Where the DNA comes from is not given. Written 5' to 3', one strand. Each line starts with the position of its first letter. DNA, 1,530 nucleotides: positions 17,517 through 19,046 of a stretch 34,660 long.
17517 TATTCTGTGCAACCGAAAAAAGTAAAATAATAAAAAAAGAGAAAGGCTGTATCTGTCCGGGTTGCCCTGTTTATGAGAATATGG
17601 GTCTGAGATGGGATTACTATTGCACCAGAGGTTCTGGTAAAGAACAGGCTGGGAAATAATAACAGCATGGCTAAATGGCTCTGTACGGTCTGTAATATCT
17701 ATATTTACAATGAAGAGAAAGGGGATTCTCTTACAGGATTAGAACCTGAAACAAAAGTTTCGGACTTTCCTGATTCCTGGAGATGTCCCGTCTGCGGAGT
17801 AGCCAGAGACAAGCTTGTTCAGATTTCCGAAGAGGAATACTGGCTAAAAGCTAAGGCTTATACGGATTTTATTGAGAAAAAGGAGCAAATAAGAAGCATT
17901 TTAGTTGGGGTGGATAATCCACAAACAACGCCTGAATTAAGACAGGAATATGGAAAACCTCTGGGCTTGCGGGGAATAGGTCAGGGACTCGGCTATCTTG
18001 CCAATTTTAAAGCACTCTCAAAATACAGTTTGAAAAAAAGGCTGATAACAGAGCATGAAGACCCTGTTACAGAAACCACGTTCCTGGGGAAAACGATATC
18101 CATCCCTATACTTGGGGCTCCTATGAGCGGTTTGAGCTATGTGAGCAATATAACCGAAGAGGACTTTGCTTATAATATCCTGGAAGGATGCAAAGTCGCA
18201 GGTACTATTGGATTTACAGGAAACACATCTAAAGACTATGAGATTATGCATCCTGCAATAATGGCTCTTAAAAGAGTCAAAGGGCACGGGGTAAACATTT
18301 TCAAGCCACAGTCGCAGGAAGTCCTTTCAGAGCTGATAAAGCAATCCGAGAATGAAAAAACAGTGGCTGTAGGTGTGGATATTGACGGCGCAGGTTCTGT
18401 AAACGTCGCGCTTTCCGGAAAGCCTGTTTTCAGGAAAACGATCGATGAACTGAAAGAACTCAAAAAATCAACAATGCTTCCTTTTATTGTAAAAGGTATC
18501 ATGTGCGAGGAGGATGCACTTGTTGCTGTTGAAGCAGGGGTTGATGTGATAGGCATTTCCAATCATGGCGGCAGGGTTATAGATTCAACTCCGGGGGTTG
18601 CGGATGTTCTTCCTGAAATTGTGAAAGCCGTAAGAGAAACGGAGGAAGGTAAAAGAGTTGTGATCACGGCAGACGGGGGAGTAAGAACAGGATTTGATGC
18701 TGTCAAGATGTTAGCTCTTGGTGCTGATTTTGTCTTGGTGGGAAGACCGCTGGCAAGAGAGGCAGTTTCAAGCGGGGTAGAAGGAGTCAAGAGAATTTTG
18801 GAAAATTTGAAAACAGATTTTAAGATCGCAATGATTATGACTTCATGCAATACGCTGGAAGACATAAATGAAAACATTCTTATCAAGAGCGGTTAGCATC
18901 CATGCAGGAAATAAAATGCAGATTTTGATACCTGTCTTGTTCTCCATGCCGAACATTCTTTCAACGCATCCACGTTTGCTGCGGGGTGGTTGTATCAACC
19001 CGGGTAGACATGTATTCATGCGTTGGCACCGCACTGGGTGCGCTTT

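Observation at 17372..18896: Recurring module: a DUF2769 Cys-rich protein paired with a rubredoxin-fused FMN TIM-barrel enzyme (second copy at 26351..29363)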

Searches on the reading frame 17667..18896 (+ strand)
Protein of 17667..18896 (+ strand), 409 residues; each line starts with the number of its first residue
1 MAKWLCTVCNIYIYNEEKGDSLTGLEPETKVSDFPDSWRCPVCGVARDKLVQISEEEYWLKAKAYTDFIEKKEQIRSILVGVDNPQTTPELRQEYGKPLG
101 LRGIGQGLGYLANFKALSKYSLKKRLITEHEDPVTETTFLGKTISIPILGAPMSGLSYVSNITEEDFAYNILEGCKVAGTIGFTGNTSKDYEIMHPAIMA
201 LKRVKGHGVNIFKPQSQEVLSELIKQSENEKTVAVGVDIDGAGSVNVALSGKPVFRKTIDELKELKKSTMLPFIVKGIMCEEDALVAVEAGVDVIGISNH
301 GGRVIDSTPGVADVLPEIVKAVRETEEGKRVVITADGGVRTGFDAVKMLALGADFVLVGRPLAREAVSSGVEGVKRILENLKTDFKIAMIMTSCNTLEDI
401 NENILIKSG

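Call 3: search_protein_families(library=pfam, proteins=[window:17667-18896:+], max_evalue=0.01)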
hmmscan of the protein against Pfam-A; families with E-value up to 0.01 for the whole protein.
window:17667-18896:+ (409 aa): 6 families
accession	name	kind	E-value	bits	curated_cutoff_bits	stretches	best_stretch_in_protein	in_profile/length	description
PF01070.24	FMN_dh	-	4.9e-58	197.3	24.9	2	258-405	206-348/350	FMN-dependent dehydrogenase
PF00301.25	Rubredoxin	-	4e-14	52.8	23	1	3-49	1-46/47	Rubredoxin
PF00478.31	IMPDH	-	2.6e-09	37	25.6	1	256-370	130-247/345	IMP dehydrogenase / GMP reductase domain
PF01645.23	Glu_synthase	-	2.5e-08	34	20.4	1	257-360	193-305/369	Conserved region in glutamate synthase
PF01180.27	DHO_dh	-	1.3e-05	25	27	0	318-381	229-287/291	Dihydroorotate dehydrogenase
PF04131.20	NanE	-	3.6e-05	23.5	27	1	262-365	85-179/192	Putative N-acetylmannosamine-6-phosphate epimerase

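Call 19: find_homologous_proteins(query=window:17667-18896:+, max_evalue=1e-10)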
Query window:17667-18896:+ (409 aa): 1211 proteins with E <= 1e-10 among 8000 candidates; the best 120 are listed.
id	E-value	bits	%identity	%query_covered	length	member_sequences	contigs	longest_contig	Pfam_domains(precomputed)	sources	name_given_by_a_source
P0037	3.0e-247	838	92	100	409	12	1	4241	PF01070.25,PF00478.32,PF00301.26,PF01180.28,PF01645.24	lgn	-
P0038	8.2e-229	777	85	100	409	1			PF01070.25,PF00478.32,PF00301.26,PF01645.24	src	-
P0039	2.7e-225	766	82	99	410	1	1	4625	PF01070.25,PF00478.32,PF00301.26,PF01180.28,PF01645.24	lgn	-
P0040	3.6e-225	765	82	100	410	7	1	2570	PF01070.25,PF00478.32,PF00301.26,PF01180.28,PF01645.24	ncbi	-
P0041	6.3e-225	765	84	100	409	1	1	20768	PF01070.25,PF00478.32,PF00301.26,PF01180.28,PF01645.24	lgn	-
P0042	8.2e-225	764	82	100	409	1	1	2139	PF01070.25,PF00478.32,PF00301.26,PF01180.28,PF01645.24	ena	-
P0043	2.2e-224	763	83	100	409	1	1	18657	PF01070.25,PF00478.32,PF00301.26,PF01180.28,PF01645.24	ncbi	-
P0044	3.1e-224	762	82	100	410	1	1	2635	PF01070.25,PF00478.32,PF00301.26,PF01180.28,PF01645.24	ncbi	-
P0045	7.2e-224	761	82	99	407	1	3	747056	PF01070.25,PF00478.32,PF00301.26,PF01180.28,PF01645.24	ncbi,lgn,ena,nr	ncbi:MAG: alpha-hydroxy-acid oxidizing protein [Candidatus Methanoperedens sp.]|nr:alpha-hydroxy-aci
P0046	1.8e-223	760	82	100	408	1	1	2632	PF01070.25,PF00478.32,PF00301.26,PF01180.28,PF01645.24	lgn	-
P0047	2.1e-223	759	81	100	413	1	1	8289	PF01070.25,PF00478.32,PF00301.26,PF01645.24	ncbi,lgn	-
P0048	7.5e-223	758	81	100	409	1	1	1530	PF01070.25,PF00478.32,PF00301.26,PF01180.28,PF01645.24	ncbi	-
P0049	2.3e-222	756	81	100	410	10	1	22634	PF01070.25,PF00478.32,PF00301.26,PF01645.24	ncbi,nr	ncbi:Rubredoxin [uncultured archaeon]|nr:Rubredoxin [uncultured archaeon]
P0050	3.3e-222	756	83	100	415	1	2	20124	PF01070.25,PF00478.32,PF00301.26,PF01180.28,PF01645.24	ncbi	-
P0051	4.6e-222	755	81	100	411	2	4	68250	PF01070.25,PF00478.32,PF00301.26,PF01645.24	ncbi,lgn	-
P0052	5.4e-222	755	82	100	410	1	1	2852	PF01070.25,PF00478.32,PF00301.26,PF01180.28,PF01645.24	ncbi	-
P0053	8.0e-222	754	82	100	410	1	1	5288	PF01070.25,PF00478.32,PF00301.26,PF01180.28,PF01645.24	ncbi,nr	ncbi:Rubredoxin [uncultured archaeon]|nr:Rubredoxin [uncultured archaeon]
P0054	9.1e-222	754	84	100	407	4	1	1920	PF01070.25,PF00478.32,PF00301.26,PF01645.24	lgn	-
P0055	1.2e-221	754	81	100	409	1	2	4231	PF01070.25,PF00478.32,PF00301.26,PF01180.28,PF01645.24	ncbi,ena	-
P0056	2.5e-221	753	81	100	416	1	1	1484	PF01070.25,PF00478.32,PF00301.26,PF01180.28,PF01645.24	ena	-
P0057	3.3e-221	752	81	100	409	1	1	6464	PF01070.25,PF00478.32,PF00301.26,PF01180.28,PF01645.24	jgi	jgi:4-hydroxymandelate oxidase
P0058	3.6e-221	752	81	100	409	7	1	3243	PF01070.25,PF00478.32,PF00301.26,PF01180.28,PF01645.24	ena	-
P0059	1.3e-220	750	81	100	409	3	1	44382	PF01070.25,PF00478.32,PF00301.26,PF01180.28,PF01645.24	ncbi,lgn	ncbi:MAG: alpha-hydroxy-acid oxidizing protein [Candidatus Methanoperedens sp.]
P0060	2.9e-220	749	80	100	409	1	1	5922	PF01070.25,PF00478.32,PF00301.26,PF01180.28,PF01645.24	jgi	jgi:4-hydroxymandelate oxidase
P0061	3.2e-220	749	80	100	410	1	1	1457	PF01070.25,PF00478.32,PF00301.26,PF01180.28,PF01645.24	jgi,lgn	-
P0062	3.8e-219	745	80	100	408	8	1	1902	PF01070.25,PF00478.32,PF00301.26,PF01180.28,PF01645.24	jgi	-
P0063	8.6e-219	744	80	100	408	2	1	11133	PF01070.25,PF00478.32,PF00301.26,PF01180.28,PF01645.24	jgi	jgi:4-hydroxymandelate oxidase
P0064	1.6e-218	743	79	100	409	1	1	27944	PF01070.25,PF00478.32,PF00301.26,PF01180.28,PF01645.24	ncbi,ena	ncbi:MAG TPA: alpha-hydroxy-acid oxidizing protein [Candidatus Methanoperedens sp.]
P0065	2.4e-218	743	80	100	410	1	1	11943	PF01070.25,PF00478.32,PF00301.26,PF01180.28,PF01645.24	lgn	-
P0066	1.9e-217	740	79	100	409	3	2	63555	PF01070.25,PF00478.32,PF00301.26,PF01645.24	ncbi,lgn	-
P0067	6.0e-217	738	79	100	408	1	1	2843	PF01070.25,PF00478.32,PF00301.26,PF01645.24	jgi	jgi:4-hydroxymandelate oxidase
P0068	8.9e-217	738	79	100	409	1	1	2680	PF01070.25,PF00478.32,PF00301.26,PF01645.24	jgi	-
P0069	1.1e-216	737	79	100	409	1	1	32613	PF01070.25,PF00478.32,PF00301.26,PF01180.28,PF01645.24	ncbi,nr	ncbi:MAG: alpha-hydroxy-acid oxidizing protein [Candidatus Methanoperedens sp.]|nr:alpha-hydroxy-aci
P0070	1.5e-216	737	79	99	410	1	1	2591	PF01070.25,PF00478.32,PF00301.26,PF01645.24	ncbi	-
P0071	6.1e-216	735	80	100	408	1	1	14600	PF01070.25,PF00478.32,PF00301.26,PF01645.24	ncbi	-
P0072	7.7e-216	735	79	99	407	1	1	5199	PF01070.25,PF00478.32,PF00301.26,PF01180.28,PF01645.24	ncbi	-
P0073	1.3e-215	734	79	100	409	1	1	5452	PF01070.25,PF00478.32,PF00301.26,PF01180.28,PF01645.24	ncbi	-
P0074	2.0e-215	733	79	100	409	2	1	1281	PF01070.25,PF00478.32,PF00301.26,PF01180.28,PF01645.24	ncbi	-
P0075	3.2e-215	733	79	100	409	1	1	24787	PF01070.25,PF00478.32,PF00301.26,PF01180.28,PF01645.24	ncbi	-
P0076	8.2e-215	731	80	100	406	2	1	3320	PF01070.25,PF00478.32,PF00301.26,PF01180.28,PF01645.24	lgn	-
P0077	9.4e-215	731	79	100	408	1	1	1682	PF01070.25,PF00478.32,PF00301.26,PF01180.28,PF01645.24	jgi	jgi:4-hydroxymandelate oxidase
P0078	1.0e-214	731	79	99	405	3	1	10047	PF01070.25,PF00478.32,PF00301.26,PF01645.24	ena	-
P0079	1.2e-214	731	79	100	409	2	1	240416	PF01070.25,PF00478.32,PF00301.26,PF01180.28,PF01645.24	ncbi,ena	-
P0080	1.2e-213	727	78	99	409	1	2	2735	PF01070.25,PF00478.32,PF00301.26,PF01180.28,PF01645.24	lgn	-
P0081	1.5e-213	727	78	100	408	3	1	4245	PF01070.25,PF00478.32,PF00301.26,PF01180.28,PF01645.24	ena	-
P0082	1.0e-212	724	78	100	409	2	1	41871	PF01070.25,PF00478.32,PF00301.26,PF01645.24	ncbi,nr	ncbi:MAG: alpha-hydroxy-acid oxidizing protein [Candidatus Methanoperedens sp.]|nr:alpha-hydroxy-aci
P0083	1.4e-212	724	78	100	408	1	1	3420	PF01070.25,PF00478.32,PF00301.26,PF01645.24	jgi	jgi:4-hydroxymandelate oxidase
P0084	2.5e-212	723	78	100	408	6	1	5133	PF01070.25,PF00478.32,PF00301.26,PF01180.28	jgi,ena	-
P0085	1.1e-211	721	78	99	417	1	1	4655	PF01070.25,PF00478.32,PF00301.26,PF01180.28,PF01645.24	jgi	jgi:4-hydroxymandelate oxidase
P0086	1.4e-211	721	78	100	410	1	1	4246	PF01070.25,PF00478.32,PF00301.26,PF01180.28,PF01645.24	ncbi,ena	ncbi:MAG TPA: alpha-hydroxy-acid oxidizing protein [Candidatus Methanoperedens sp.]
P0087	2.7e-211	720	77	100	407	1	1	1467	PF01070.25,PF00478.32,PF00301.26,PF01180.28,PF01645.24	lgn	-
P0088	2.9e-211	720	77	99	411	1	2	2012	PF01070.25,PF00478.32,PF00301.26,PF01180.28,PF01645.24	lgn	-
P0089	4.3e-211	719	78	100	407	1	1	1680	PF01070.25,PF00478.32,PF00301.26,PF01180.28,PF01645.24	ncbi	-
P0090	8.7e-209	711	79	99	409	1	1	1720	PF01070.25,PF00478.32,PF00301.26,PF01645.24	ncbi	-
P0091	2.7e-208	710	77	100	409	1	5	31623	PF01070.25,PF00478.32,PF00301.26,PF01180.28,PF01645.24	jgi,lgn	-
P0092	1.8e-207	707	76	100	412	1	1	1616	PF01070.25,PF00478.32,PF00301.26,PF01180.28,PF01645.24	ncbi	-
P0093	1.0e-206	705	76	100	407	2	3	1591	PF01070.25,PF00478.32,PF00301.26,PF01180.28,PF01645.24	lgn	-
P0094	5.6e-205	699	80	94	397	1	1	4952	PF01070.25,PF00478.32,PF00301.26,PF01180.28,PF01645.24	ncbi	-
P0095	1.7e-204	697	75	99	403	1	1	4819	PF01070.25,PF00478.32,PF00301.26,PF01645.24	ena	-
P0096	2.4e-203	693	86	88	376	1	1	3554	PF01070.25,PF00478.32,PF01180.28,PF01645.24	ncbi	-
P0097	2.4e-203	693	75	100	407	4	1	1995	PF01070.25,PF00478.32,PF00301.26,PF01180.28,PF01645.24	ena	-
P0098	2.3e-202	690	75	100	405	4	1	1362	PF01070.25,PF00478.32,PF00301.26,PF01180.28,PF01645.24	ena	-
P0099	6.9e-201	685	73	99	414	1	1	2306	PF01070.25,PF00478.32,PF00301.26,PF01180.28,PF01645.24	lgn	-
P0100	2.3e-200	684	75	99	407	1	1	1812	PF01070.25,PF00478.32,PF00301.26,PF01180.28,PF01645.24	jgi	jgi:4-hydroxymandelate oxidase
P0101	6.9e-200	682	75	99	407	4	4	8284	PF01070.25,PF00478.32,PF00301.26,PF01645.24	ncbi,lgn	-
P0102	7.1e-199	679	73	100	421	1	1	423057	PF01070.25,PF00478.32,PF00301.26,PF01180.28,PF01645.24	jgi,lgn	jgi:isopentenyl diphosphate isomerase/L-lactate dehydrogenase-like FMN-dependent dehydrogenase/rubre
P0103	4.5e-198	676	83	88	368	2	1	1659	PF01070.25,PF00478.32,PF01645.24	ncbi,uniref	ncbi:(S)-2-hydroxy-acid oxidase (fragment) [Candidatus Methanoperedens nitroreducens]|uniref:(S)-2-h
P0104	6.7e-198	676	74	100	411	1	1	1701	PF01070.25,PF00478.32,PF01645.24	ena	-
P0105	1.4e-195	668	75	99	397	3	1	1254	PF01070.25,PF00478.32,PF00301.26,PF01180.28,PF01645.24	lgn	-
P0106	6.0e-193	659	73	100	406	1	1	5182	PF01070.25,PF00478.32,PF00301.26,PF01180.28,PF01645.24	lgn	-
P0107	5.2e-189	646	71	99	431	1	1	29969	PF01070.25,PF00478.32,PF00301.26,PF01180.28,PF01645.24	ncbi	-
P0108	6.4e-188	643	69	99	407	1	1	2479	PF01070.25,PF00478.32,PF00301.26,PF01180.28,PF01645.24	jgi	-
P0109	8.0e-187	639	70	100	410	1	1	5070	PF01070.25,PF00478.32,PF00301.26,PF01180.28,PF01645.24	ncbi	-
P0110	1.5e-186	638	70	100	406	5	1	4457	PF01070.25,PF00478.32,PF00301.26,PF01645.24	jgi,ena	-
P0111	4.1e-186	637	68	100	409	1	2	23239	PF01070.25,PF00478.32,PF00301.26,PF01180.28,PF01645.24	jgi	jgi:4-hydroxymandelate oxidase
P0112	5.4e-186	636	68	99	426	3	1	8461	PF01070.25,PF00478.32,PF00301.26,PF01180.28,PF01645.24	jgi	jgi:4-hydroxymandelate oxidase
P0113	1.0e-185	635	70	100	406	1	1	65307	PF01070.25,PF00478.32,PF00301.26,PF01180.28,PF01645.24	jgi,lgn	jgi:isopentenyl diphosphate isomerase/L-lactate dehydrogenase-like FMN-dependent dehydrogenase/rubre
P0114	1.4e-185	635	70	100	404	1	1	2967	PF01070.25,PF00478.32,PF00301.26,PF01180.28,PF01645.24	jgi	jgi:isopentenyl diphosphate isomerase/L-lactate dehydrogenase-like FMN-dependent dehydrogenase/rubre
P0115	2.4e-185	634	70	99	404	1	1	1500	PF01070.25,PF00478.32,PF00301.26,PF01180.28,PF01645.24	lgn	-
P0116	2.0e-184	631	70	100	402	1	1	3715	PF01070.25,PF00478.32,PF00301.26,PF01180.28,PF01645.24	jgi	-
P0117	6.9e-184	629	69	100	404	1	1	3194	PF01070.25,PF00478.32,PF00301.26,PF01645.24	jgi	jgi:isopentenyl diphosphate isomerase/L-lactate dehydrogenase-like FMN-dependent dehydrogenase/rubre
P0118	9.4e-184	629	70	99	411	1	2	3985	PF01070.25,PF00478.32,PF00301.26,PF01645.24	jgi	jgi:4-hydroxymandelate oxidase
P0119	2.8e-183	627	69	100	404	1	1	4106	PF01070.25,PF00478.32,PF00301.26,PF01180.28,PF01645.24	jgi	-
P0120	3.2e-183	627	69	100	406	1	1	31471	PF01070.25,PF00478.32,PF00301.26,PF01180.28,PF01645.24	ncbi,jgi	-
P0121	4.9e-183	627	69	100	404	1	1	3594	PF01070.25,PF00478.32,PF00301.26,PF01180.28,PF01645.24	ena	-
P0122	1.9e-181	621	68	99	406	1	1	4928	PF01070.25,PF00478.32,PF00301.26,PF01645.24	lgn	-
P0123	2.5e-181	621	68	100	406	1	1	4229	PF01070.25,PF00478.32,PF00301.26,PF01180.28,PF01645.24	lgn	-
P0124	1.5e-180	618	69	100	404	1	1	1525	PF01070.25,PF00478.32,PF00301.26,PF01180.28,PF01645.24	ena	-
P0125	3.2e-180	617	68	100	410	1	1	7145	PF01070.25,PF00478.32,PF00301.26,PF01180.28,PF01645.24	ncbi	-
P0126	5.1e-179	613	68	100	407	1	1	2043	PF01070.25,PF00478.32,PF00301.26,PF01180.28,PF01645.24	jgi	jgi:4-hydroxymandelate oxidase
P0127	3.0e-176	604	66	100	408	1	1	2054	PF01070.25,PF00478.32,PF00301.26,PF01180.28,PF01645.24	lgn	-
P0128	6.1e-173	593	66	100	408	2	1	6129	PF01070.25,PF00478.32,PF00301.26,PF01180.28,PF01645.24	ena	-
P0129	6.4e-171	587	67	98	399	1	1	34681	PF01070.25,PF00478.32,PF00301.26,PF01180.28,PF01645.24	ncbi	-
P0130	9.9e-170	583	76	89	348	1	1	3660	PF01070.25,PF00478.32,PF01180.28,PF01645.24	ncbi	-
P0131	1.0e-169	583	64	100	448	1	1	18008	PF01070.25,PF00478.32,PF00301.26,PF01645.24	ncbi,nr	ncbi:Rubredoxin [uncultured archaeon]|nr:Rubredoxin [uncultured archaeon]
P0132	2.0e-165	569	62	100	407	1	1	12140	PF01070.25,PF00478.32,PF00301.26,PF01645.24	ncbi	-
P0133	1.3e-164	566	67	97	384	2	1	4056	PF01070.25,PF00478.32,PF00301.26,PF01180.28,PF01645.24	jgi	jgi:isopentenyl diphosphate isomerase/L-lactate dehydrogenase-like FMN-dependent dehydrogenase/rubre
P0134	1.4e-160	553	59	100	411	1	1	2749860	PF01070.25,PF00478.32,PF00301.26,PF01645.24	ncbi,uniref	ncbi:alpha-hydroxy-acid oxidizing protein [Methanolobus sp. ZRKC3]|uniref:alpha-hydroxy-acid oxidizi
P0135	2.1e-160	552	61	100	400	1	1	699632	PF01070.25,PF00478.32,PF00301.26,PF01645.24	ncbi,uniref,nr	ncbi:isopentenyl diphosphate isomerase/L-lactate dehydrogenase-like FMN-dependent dehydrogenase/rubr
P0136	2.5e-160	552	61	99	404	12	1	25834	PF01070.25,PF00478.32,PF00301.26,PF01645.24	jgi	-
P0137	9.4e-160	550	59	100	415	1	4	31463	PF01070.25,PF00478.32,PF00301.26,PF01645.24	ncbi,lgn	-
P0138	3.5e-158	545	59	99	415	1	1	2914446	PF01070.25,PF00478.32,PF00301.26,PF01645.24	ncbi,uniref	ncbi:alpha-hydroxy-acid oxidizing protein [Methanolobus sp. ZRKC2]|uniref:alpha-hydroxy-acid oxidizi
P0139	1.0e-157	543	59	100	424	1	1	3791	PF01070.25,PF00301.26,PF01180.28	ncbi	-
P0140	2.5e-157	542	59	99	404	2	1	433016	PF01070.25,PF00478.32,PF00301.26,PF01645.24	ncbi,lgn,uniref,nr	ncbi:alpha-hydroxy-acid oxidizing protein [Methanococcoides sp. AM1]|uniref:alpha-hydroxy-acid oxidi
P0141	1.4e-155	536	77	74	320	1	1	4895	PF01070.25,PF00301.26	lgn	-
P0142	1.9e-155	536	66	89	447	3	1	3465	PF01070.25,PF00478.32,PF00355.33,PF13806.13,PF01645.24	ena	-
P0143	9.9e-151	520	68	88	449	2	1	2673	PF01070.25,PF00478.32,PF00355.33,PF13806.13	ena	-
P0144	1.8e-150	519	70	81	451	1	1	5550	PF01070.25,PF00478.32,PF00355.33,PF13806.13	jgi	jgi:4-hydroxymandelate oxidase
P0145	4.2e-150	518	72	80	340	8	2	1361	PF01070.25,PF00478.32,PF01180.28,PF01645.24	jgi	jgi:4-hydroxymandelate oxidase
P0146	1.9e-149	516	82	70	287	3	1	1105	PF01070.25,PF00478.32,PF01180.28,PF01645.24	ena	-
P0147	5.7e-148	511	68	81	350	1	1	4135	PF01070.25,PF00478.32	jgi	jgi:isopentenyl diphosphate isomerase/L-lactate dehydrogenase-like FMN-dependent dehydrogenase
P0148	1.0e-147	510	67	83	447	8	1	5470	PF01070.25,PF00478.32,PF00355.33,PF13806.13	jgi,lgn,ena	-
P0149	1.1e-147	510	68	83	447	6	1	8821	PF01070.25,PF00478.32,PF00355.33,PF13806.13,PF01645.24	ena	-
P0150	3.6e-147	508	66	88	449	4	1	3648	PF01070.25,PF00478.32,PF00355.33,PF13806.13,PF01645.24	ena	-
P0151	4.8e-147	508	70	81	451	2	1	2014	PF01070.25,PF00478.32,PF00355.33,PF13806.13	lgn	-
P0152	8.6e-147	507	60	99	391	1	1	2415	PF01070.25,PF00478.32,PF00301.26,PF01180.28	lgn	-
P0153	1.1e-146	507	69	81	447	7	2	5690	PF01070.25,PF00478.32,PF00355.33,PF13806.13,PF01645.24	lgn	-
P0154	1.2e-146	507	67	83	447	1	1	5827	PF01070.25,PF00478.32,PF00355.33,PF13806.13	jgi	jgi:isopentenyl diphosphate isomerase/L-lactate dehydrogenase-like FMN-dependent dehydrogenase/nitri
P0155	1.4e-146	507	66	88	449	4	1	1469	PF01070.25,PF00478.32,PF00355.33,PF13806.13,PF01645.24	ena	-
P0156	1.0e-145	504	67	83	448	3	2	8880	PF01070.25,PF00478.32,PF00355.33,PF13806.13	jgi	jgi:4-hydroxymandelate oxidase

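Call 20: find_encoding_contigs(protein=P0134, flank=6000, max_places=2)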
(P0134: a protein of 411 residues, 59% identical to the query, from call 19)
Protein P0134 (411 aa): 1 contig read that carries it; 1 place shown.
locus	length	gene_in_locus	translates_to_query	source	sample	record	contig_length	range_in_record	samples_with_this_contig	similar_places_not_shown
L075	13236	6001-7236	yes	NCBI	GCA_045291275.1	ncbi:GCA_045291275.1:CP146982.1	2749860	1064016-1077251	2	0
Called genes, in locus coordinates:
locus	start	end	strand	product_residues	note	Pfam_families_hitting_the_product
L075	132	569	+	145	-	PF10604:Polyketide_cyc2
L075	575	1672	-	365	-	PF00285:Citrate_synt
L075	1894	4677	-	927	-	PF00330:Aconitase, PF00694:Aconitase_C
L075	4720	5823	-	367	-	PF00285:Citrate_synt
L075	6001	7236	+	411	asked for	PF00301:Rubredoxin, PF01070:FMN_dh, PF00478:IMPDH, PF01645:Glu_synthase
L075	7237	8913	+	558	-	PF00343:Phosphorylase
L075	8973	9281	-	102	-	PF02607:B12-binding_2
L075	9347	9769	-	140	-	-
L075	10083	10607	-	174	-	PF01872:RibD_C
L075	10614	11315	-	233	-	PF00005:ABC_tran, PF02463:SMC_N, PF13481:AAA_25 (faint), PF13304:AAA_21 (faint)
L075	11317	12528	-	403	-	PF02687:FtsX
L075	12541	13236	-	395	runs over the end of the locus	PF13584:BatD (faint), PF07705:CARDB (weak)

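Call 21: find_encoding_contigs(protein=P0140, flank=6000, max_places=2)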
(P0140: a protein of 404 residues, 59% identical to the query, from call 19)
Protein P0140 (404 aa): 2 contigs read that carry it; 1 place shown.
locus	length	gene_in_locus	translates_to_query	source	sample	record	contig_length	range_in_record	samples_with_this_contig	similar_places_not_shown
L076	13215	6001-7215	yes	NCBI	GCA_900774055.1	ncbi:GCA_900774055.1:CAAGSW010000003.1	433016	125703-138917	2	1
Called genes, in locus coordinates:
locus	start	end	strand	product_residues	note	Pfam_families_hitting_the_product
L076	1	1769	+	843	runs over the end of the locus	PF11791:Aconitase_B_N, PF06434:Aconitase_2_N, PF00330:Aconitase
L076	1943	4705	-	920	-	PF00330:Aconitase, PF00694:Aconitase_C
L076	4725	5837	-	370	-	PF00285:Citrate_synt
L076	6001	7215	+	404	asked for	PF00301:Rubredoxin, PF01070:FMN_dh, PF00478:IMPDH (weak), PF01645:Glu_synthase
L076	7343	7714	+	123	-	PF00903:Glyoxalase, PF22677:Ble-like_N (weak)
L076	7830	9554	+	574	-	PF01558:POR, PF01855:POR_N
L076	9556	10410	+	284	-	PF02775:TPP_enzyme_C, PF12367:PFO_beta_C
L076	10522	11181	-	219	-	PF01810:LysE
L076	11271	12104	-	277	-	-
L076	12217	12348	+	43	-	-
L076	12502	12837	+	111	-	-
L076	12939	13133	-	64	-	PF07411:DUF1508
